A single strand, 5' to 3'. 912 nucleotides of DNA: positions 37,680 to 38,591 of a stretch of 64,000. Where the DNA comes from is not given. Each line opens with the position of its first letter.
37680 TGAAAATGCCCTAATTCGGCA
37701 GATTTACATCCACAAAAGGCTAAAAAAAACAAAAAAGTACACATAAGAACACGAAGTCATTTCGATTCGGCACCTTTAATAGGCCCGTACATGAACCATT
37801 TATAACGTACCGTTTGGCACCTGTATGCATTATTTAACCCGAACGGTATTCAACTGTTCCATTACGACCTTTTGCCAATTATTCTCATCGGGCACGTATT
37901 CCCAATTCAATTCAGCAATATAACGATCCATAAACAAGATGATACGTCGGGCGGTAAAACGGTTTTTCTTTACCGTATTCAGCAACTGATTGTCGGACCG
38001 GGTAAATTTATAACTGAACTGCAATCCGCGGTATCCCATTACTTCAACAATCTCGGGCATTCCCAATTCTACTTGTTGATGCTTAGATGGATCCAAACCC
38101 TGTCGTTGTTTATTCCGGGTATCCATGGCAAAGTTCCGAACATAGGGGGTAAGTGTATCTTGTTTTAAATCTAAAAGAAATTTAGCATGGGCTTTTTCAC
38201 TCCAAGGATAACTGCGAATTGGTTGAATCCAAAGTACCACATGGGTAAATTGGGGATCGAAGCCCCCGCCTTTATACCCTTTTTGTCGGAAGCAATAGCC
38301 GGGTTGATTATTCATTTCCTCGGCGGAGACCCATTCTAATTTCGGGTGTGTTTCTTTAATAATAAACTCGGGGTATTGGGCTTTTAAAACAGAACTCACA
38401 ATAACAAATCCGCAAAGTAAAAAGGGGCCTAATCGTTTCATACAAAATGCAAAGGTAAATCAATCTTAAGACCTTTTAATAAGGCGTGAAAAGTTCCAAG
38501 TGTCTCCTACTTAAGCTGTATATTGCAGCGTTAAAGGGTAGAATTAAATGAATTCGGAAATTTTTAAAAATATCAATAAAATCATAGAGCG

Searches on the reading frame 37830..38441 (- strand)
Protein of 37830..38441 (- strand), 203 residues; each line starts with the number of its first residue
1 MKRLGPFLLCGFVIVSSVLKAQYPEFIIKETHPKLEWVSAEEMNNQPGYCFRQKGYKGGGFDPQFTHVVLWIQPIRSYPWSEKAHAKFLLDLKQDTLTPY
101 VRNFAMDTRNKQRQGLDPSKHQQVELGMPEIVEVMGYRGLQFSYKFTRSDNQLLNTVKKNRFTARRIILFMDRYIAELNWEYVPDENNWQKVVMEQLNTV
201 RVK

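Call 3: search_protein_families(library=pfam, proteins=[window:37830-38441:-], max_evalue=1)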
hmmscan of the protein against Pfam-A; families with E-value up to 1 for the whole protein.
window:37830-38441:- (203 aa): 0 families

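Call 4: search_protein_families(library=ncbifam, proteins=[window:37830-38441:-], max_evalue=1)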
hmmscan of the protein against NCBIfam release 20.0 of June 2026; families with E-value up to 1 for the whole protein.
window:37830-38441:- (203 aa): 0 families

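Call 5: search_protein_families(library=padloc, proteins=[window:37830-38441:-], max_evalue=1)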
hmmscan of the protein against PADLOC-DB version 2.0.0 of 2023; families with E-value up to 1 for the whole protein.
window:37830-38441:- (203 aa): 1 family
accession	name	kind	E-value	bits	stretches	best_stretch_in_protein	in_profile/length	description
PDLC03818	RTasVirE-PriCT2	-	0.016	12.6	1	141-201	203-261/320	DRT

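Call 96: search_protein_families(library=phrogs, proteins=[window:37830-38441:-], max_evalue=0.01)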
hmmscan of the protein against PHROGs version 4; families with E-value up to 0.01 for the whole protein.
window:37830-38441:- (203 aa): 0 families
